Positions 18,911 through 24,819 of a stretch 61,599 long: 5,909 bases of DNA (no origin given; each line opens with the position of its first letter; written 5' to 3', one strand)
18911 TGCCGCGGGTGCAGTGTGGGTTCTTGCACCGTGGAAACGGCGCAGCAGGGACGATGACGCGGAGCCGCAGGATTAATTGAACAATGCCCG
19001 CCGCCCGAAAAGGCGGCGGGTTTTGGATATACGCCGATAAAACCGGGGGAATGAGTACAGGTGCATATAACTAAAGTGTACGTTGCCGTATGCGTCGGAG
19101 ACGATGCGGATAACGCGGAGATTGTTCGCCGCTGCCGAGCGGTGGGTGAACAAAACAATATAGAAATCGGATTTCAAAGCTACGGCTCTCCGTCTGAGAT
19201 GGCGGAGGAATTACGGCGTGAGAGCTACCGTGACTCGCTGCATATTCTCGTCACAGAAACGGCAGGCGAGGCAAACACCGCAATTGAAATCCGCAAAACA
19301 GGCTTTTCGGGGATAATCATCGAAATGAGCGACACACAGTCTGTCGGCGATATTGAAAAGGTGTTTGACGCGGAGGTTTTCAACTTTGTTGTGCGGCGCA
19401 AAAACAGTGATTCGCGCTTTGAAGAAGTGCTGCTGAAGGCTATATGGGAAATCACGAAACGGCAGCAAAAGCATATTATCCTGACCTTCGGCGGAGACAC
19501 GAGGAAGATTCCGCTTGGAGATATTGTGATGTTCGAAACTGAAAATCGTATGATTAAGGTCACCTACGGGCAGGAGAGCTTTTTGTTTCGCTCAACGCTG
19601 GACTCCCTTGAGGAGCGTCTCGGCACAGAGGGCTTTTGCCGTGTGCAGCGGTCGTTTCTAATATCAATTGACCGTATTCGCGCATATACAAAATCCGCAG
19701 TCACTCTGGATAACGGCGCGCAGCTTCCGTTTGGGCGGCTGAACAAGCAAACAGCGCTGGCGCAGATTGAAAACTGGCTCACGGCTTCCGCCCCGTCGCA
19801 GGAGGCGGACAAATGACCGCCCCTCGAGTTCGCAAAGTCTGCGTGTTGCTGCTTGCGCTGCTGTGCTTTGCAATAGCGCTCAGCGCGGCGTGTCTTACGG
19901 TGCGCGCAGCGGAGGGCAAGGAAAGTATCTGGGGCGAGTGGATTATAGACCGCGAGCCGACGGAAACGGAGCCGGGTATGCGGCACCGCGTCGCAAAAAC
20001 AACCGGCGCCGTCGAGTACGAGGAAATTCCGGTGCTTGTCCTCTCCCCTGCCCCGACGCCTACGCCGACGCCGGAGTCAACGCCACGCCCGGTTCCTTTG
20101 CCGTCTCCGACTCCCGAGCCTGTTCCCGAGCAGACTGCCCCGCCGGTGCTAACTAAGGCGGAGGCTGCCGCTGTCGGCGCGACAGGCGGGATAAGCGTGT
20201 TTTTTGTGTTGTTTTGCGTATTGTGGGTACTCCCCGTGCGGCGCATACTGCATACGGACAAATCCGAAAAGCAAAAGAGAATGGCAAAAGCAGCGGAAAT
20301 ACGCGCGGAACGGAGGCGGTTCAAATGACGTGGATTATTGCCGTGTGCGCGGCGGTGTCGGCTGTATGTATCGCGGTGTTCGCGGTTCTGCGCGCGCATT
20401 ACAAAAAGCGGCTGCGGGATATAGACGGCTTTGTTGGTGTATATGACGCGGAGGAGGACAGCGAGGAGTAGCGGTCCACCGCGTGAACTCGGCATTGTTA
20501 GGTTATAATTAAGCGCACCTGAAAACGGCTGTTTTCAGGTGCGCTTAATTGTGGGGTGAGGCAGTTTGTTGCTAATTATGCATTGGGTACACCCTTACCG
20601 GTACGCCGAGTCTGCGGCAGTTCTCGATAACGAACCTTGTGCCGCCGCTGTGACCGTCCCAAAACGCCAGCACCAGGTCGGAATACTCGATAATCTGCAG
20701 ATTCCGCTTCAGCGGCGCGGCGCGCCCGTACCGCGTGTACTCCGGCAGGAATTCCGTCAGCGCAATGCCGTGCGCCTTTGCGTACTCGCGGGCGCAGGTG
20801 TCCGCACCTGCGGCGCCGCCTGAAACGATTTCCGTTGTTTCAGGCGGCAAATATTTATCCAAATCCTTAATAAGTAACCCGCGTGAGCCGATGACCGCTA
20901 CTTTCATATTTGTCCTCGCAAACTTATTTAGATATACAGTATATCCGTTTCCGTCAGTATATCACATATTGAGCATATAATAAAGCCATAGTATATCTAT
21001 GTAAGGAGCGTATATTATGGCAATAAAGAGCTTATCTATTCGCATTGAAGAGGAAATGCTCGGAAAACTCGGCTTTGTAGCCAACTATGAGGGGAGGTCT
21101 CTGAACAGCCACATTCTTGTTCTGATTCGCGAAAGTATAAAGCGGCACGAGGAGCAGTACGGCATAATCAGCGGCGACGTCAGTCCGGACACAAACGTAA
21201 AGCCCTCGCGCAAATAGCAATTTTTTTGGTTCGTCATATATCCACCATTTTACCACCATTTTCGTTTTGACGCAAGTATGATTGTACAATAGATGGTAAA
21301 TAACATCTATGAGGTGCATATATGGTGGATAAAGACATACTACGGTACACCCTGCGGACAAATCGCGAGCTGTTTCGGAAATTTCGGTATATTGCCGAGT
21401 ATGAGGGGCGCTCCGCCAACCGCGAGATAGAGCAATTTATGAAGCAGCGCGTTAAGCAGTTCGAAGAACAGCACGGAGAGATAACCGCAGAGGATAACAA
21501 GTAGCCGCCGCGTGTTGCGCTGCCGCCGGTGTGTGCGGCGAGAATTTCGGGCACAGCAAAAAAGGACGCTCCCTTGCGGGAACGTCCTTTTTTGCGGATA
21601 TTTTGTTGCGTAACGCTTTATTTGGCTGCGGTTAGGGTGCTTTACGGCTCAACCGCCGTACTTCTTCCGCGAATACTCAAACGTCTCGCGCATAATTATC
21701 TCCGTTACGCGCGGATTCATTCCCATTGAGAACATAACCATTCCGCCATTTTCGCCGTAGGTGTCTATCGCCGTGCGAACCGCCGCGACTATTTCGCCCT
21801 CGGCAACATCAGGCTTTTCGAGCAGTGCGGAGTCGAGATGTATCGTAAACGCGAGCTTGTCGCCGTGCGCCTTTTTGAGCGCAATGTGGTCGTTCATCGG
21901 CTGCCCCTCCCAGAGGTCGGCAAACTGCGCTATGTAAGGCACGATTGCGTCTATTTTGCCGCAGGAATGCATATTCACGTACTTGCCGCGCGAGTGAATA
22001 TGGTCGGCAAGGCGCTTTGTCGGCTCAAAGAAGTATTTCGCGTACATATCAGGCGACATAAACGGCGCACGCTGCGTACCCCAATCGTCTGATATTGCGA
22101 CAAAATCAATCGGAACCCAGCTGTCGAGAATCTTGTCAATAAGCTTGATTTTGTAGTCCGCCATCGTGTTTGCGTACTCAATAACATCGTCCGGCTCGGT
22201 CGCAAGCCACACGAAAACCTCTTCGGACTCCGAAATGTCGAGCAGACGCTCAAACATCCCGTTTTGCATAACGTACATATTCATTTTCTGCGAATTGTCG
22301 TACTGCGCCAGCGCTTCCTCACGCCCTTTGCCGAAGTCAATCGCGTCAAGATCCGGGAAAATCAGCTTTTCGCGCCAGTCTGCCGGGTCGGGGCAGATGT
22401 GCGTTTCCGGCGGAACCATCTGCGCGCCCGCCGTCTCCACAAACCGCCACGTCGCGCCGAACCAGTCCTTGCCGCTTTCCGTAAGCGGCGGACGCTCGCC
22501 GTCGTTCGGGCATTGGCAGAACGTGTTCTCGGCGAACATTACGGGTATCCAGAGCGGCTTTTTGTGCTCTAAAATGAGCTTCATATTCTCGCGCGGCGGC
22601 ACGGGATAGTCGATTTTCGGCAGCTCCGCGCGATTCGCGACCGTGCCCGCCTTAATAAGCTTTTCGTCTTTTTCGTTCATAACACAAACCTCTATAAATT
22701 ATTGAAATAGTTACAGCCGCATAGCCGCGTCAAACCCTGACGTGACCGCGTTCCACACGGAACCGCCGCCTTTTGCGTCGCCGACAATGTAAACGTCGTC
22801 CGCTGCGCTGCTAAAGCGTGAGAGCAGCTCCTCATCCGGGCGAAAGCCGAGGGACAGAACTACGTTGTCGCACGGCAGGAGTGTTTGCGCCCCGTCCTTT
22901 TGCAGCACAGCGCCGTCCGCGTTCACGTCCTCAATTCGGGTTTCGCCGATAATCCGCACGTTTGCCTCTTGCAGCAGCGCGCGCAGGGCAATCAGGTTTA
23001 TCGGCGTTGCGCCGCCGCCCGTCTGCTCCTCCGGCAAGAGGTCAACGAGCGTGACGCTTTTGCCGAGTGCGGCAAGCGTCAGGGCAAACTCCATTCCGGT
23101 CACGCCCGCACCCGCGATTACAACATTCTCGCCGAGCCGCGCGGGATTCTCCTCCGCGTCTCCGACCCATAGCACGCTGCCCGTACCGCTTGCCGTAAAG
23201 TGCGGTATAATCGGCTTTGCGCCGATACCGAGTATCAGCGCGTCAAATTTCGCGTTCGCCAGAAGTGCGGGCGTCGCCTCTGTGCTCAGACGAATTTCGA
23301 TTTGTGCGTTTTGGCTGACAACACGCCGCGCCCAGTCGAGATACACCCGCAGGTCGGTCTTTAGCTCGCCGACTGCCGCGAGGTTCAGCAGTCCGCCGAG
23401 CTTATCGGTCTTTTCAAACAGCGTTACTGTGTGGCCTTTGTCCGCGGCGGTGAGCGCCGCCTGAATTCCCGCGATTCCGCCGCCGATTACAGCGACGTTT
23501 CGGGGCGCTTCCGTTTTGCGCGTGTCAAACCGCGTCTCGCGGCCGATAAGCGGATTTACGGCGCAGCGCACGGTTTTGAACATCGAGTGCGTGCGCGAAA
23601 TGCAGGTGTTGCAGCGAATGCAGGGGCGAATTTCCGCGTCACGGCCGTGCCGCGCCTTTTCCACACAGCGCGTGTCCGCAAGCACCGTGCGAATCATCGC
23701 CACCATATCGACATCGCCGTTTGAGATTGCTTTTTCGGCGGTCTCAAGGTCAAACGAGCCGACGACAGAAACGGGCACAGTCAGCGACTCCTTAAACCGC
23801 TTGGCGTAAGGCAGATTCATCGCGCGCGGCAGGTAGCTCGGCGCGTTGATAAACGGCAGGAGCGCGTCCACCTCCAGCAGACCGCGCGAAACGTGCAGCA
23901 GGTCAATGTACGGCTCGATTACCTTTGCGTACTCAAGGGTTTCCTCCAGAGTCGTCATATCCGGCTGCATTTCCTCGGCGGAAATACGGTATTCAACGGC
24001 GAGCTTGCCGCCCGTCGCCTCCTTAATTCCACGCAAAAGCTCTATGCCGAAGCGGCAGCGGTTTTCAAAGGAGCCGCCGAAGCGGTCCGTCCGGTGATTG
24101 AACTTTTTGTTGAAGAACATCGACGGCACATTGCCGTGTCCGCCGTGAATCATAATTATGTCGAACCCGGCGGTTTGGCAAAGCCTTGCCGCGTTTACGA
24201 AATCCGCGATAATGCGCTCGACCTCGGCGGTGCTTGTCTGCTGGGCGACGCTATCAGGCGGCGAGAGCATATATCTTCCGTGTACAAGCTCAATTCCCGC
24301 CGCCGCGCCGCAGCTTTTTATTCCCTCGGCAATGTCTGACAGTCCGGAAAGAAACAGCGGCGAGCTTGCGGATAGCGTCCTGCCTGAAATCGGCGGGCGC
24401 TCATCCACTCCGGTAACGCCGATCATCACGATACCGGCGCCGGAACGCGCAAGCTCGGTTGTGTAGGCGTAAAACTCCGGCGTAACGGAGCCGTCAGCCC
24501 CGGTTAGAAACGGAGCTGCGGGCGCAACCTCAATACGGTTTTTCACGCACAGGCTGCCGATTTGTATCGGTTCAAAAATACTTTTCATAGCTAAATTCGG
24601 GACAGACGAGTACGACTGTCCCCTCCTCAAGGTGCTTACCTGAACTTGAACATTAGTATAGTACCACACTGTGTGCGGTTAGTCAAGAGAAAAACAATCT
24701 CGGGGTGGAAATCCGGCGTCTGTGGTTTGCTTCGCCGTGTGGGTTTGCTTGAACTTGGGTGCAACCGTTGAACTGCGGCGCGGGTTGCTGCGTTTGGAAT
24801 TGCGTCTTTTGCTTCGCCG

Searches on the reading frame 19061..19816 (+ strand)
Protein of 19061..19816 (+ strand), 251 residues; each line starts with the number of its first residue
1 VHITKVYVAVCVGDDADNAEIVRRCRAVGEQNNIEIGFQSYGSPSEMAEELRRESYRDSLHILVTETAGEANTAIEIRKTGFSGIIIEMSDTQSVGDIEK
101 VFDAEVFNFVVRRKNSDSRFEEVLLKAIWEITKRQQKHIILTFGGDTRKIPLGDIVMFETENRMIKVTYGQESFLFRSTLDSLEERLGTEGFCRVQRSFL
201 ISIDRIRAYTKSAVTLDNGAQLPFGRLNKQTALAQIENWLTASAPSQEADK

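Call 49: search_protein_families(library=pfam, proteins=[window:19061-19816:+], max_evalue=0.00001)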
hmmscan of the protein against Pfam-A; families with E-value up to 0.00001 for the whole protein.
window:19061-19816:+ (251 aa): 1 family
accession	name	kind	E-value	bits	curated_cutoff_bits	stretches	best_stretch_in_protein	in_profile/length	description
PF04397.21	LytTR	-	1.6e-15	57.5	22.6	1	147-229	3-90/98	LytTr DNA-binding domain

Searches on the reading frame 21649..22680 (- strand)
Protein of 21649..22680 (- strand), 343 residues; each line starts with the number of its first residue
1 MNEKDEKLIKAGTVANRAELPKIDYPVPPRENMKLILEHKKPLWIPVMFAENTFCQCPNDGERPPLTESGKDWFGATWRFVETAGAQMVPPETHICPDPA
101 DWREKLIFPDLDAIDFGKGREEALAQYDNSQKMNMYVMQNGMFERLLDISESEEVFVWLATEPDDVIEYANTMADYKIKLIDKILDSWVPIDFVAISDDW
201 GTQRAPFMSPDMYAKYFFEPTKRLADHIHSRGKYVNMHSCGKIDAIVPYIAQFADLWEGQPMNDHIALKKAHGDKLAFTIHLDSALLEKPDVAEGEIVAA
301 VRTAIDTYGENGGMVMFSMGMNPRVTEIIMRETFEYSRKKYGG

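Call 11: search_protein_families(library=pfam, proteins=[window:21649-22680:-])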
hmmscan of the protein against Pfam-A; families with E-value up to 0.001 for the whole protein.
window:21649-22680:- (343 aa): 1 family
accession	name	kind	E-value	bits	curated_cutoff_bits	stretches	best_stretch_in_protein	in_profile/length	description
PF01208.23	URO-D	-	1e-07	31.8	23.9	1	153-320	163-326/346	Uroporphyrinogen decarboxylase (URO-D)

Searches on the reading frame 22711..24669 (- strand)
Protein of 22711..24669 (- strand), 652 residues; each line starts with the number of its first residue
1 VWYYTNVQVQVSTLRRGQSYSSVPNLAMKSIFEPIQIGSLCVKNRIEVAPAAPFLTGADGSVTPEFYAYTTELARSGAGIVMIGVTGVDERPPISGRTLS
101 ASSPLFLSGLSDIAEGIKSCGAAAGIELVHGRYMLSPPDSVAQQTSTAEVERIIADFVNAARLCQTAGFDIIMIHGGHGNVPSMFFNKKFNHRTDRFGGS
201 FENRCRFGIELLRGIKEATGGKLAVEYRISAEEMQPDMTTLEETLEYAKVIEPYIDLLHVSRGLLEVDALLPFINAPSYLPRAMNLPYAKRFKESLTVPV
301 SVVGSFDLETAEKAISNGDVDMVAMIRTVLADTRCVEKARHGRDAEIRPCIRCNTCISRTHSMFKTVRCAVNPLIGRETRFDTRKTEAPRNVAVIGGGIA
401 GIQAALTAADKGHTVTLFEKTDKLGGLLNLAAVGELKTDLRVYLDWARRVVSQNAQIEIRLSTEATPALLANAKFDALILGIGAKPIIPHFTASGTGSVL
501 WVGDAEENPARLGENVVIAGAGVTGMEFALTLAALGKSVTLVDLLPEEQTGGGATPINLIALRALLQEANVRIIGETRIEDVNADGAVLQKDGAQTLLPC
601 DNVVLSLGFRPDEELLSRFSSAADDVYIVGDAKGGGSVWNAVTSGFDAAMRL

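Call 11: search_protein_families(library=pfam, proteins=[window:22711-24669:-])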
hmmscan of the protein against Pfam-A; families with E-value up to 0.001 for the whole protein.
window:22711-24669:- (652 aa): 12 families
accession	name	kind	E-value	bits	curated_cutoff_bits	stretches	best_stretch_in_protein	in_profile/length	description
PF00724.26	Oxidored_FMN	-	3.1e-46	158.6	27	1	31-345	2-341/342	NADH:flavin oxidoreductase / NADH oxidase family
PF07992.20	Pyr_redox_2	-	2.5e-27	96.5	26.1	1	391-622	2-250/291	Pyridine nucleotide-disulphide oxidoreductase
PF00070.33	Pyr_redox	-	4e-13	50.1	22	2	515-586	1-70/82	Pyridine nucleotide-disulphide oxidoreductase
PF12831.13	FAD_oxidored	-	9.6e-12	45.3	27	1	392-438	2-48/416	FAD dependent oxidoreductase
PF01266.30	DAO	-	1.1e-11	45.3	27.9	1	392-425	2-35/353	FAD dependent oxidoreductase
PF13738.12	Pyr_redox_3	-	3.7e-11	43.2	30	1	513-619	164-277/305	Pyridine nucleotide-disulphide oxidoreductase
PF13450.12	NAD_binding_8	-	5.3e-11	43.1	21.9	1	394-429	1-36/68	NAD(P)-binding Rossmann-like domain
PF03486.20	HI0933_like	-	9.8e-10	38.7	50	1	391-436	2-47/244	HI0933-like protein Rossmann domain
PF01134.28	GIDA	-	4e-09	36.4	22.1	1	392-441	2-57/391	Glucose inhibited division protein A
PF01262.27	AlaDh_PNT_C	-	5.1e-09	36.3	23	1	388-422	27-61/214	Alanine dehydrogenase/PNT, C-terminal domain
PF00890.30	FAD_binding_2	-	9.3e-09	35.4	20.4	1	392-428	2-38/414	FAD binding domain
PF02737.24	3HCDH_N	-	0.00014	22.3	22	0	391-422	1-32/180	3-hydroxyacyl-CoA dehydrogenase, NAD binding domain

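Call 20: find_encoding_contigs(protein=window:22711-24588:-, flank=6000, max_places=10)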
Protein window:22711-24588:- (625 aa): no gene with exactly this product is on record in the collection.

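Call 65: find_homologous_proteins(query=window:22711-24588:-, max_evalue=1e-100)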
Query window:22711-24588:- (625 aa): 877 proteins with E <= 1e-100 among 8000 candidates; the best 120 are listed.
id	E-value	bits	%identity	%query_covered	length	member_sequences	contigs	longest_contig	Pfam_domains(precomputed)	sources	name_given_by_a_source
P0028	0.0e+0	1387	100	100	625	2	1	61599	PF01266.31,PF00724.27,PF13450.13,PF00890.31,PF07992.21,PF00070.34,PF13738.13,PF03486.21,PF01262.28,PF01134.29,PF12831.14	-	-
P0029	9.2e-271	918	65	100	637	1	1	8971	PF00724.27,PF13450.13,PF07992.21,PF00070.34,PF03486.21,PF01134.29,PF01494.26,PF12831.14,PF01946.24,PF01266.31,PF00890.31,PF13738.13,PF01262.28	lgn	-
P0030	4.3e-264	896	65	100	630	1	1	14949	PF00724.27,PF13450.13,PF07992.21,PF00070.34,PF03486.21,PF01134.29,PF01494.26,PF12831.14,PF01946.24,PF01266.31,PF13434.13,PF00890.31,PF13738.13,PF01262.28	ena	-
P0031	2.4e-260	883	63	100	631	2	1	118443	PF00724.27,PF13450.13,PF07992.21,PF00070.34,PF03486.21,PF01134.29,PF01494.26,PF12831.14,PF01946.24,PF01266.31,PF00890.31,PF13738.13,PF01262.28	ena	-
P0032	1.0e-257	875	62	100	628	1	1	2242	PF00724.27,PF13450.13,PF07992.21,PF00070.34,PF03486.21,PF01134.29,PF01494.26,PF12831.14,PF01946.24,PF01266.31,PF00890.31,PF13738.13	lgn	-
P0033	1.2e-254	864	63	100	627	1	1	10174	PF00724.27,PF13450.13,PF07992.21,PF00070.34,PF03486.21,PF01134.29,PF01494.26,PF12831.14,PF01946.24,PF01266.31,PF00890.31,PF13738.13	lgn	-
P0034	8.8e-254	862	62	100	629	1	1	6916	PF00724.27,PF13450.13,PF07992.21,PF00070.34,PF03486.21,PF01134.29,PF01494.26,PF12831.14,PF01946.24,PF01266.31,PF01593.31,PF00890.31,PF13738.13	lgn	-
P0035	5.7e-253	859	62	100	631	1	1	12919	PF00724.27,PF13450.13,PF07992.21,PF00070.34,PF03486.21,PF01134.29,PF01494.26,PF12831.14,PF01946.24,PF01266.31,PF00890.31,PF13738.13,PF01262.28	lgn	-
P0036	5.9e-253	859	61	100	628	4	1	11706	PF00724.27,PF13450.13,PF07992.21,PF00070.34,PF03486.21,PF01134.29,PF01494.26,PF12831.14,PF01266.31,PF00890.31,PF13738.13,PF01262.28,PF02737.25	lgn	-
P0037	8.3e-252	855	63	100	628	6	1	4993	PF13241.13,PF00724.27,PF13450.13,PF07992.21,PF00070.34,PF03486.21,PF01134.29,PF01494.26,PF12831.14,PF01946.24,PF01266.31,PF13434.13,PF00890.31,PF02254.25,PF13738.13,PF01262.28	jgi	jgi:2,4-dienoyl-CoA reductase-like NADH-dependent reductase (Old Yellow Enzyme family)/NADPH-depende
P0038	8.4e-252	855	62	100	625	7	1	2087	PF00724.27,PF13450.13,PF07992.21,PF00070.34,PF03486.21,PF01134.29,PF01494.26,PF12831.14,PF01946.24,PF01266.31,PF13434.13,PF00890.31,PF13738.13,PF01262.28,PF02737.25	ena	-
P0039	4.8e-249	846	61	100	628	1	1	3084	PF00724.27,PF13450.13,PF07992.21,PF00070.34,PF03486.21,PF01134.29,PF01494.26,PF12831.14,PF01946.24,PF01266.31,PF00890.31,PF13738.13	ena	-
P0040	8.0e-248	842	59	100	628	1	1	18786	PF00724.27,PF13450.13,PF07992.21,PF00070.34,PF03486.21,PF01134.29,PF01494.26,PF12831.14,PF01946.24,PF01266.31,PF00890.31,PF13738.13,PF01262.28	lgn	-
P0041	1.9e-247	841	59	100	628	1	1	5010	PF13241.13,PF00724.27,PF13450.13,PF07992.21,PF00070.34,PF03486.21,PF01134.29,PF01494.26,PF12831.14,PF01946.24,PF01266.31,PF13434.13,PF00890.31,PF13738.13,PF01262.28,PF04820.21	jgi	jgi:2,4-dienoyl-CoA reductase-like NADH-dependent reductase (Old Yellow Enzyme family)/NADPH-depende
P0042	5.0e-246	836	59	100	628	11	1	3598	PF00724.27,PF13450.13,PF07992.21,PF00070.34,PF03486.21,PF01134.29,PF12831.14,PF01266.31,PF00890.31,PF13738.13,PF01262.28,PF02737.25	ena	-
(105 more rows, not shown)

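Call 66: find_encoding_contigs(protein=P0029, flank=5000, max_places=2)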
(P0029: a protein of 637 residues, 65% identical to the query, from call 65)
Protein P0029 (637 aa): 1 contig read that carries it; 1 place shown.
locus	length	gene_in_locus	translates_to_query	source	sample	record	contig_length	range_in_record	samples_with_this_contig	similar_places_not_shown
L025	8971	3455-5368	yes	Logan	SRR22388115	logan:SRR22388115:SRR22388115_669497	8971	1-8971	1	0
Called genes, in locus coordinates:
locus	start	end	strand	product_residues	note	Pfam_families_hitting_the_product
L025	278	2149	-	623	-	PF13522:GATase_6, PF13537:GATase_7, PF00733:Asn_synthase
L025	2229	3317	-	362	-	PF13191:AAA_16 (faint), PF13604:AAA_30 (faint), PF25199:nSTAND_NTPase5 (faint), PF05729:NACHT (faint)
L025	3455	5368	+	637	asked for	PF00724:Oxidored_FMN, PF00070:Pyr_redox (weak), PF01134:GIDA (weak), PF01266:DAO (weak), PF03486:HI0933_like (weak), PF07992:Pyr_redox_2, PF12831:FAD_oxidored, PF13450:NAD_binding_8 (weak), +6 more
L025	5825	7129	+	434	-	PF03453:MoeA_N, PF00994:MoCF_biosynth, PF03454:MoeA_C (weak)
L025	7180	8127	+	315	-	PF04055:Radical_SAM, PF13353:Fer4_12 (weak), PF06463:Mob_synth_C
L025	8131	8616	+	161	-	PF01967:MoaC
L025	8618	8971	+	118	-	?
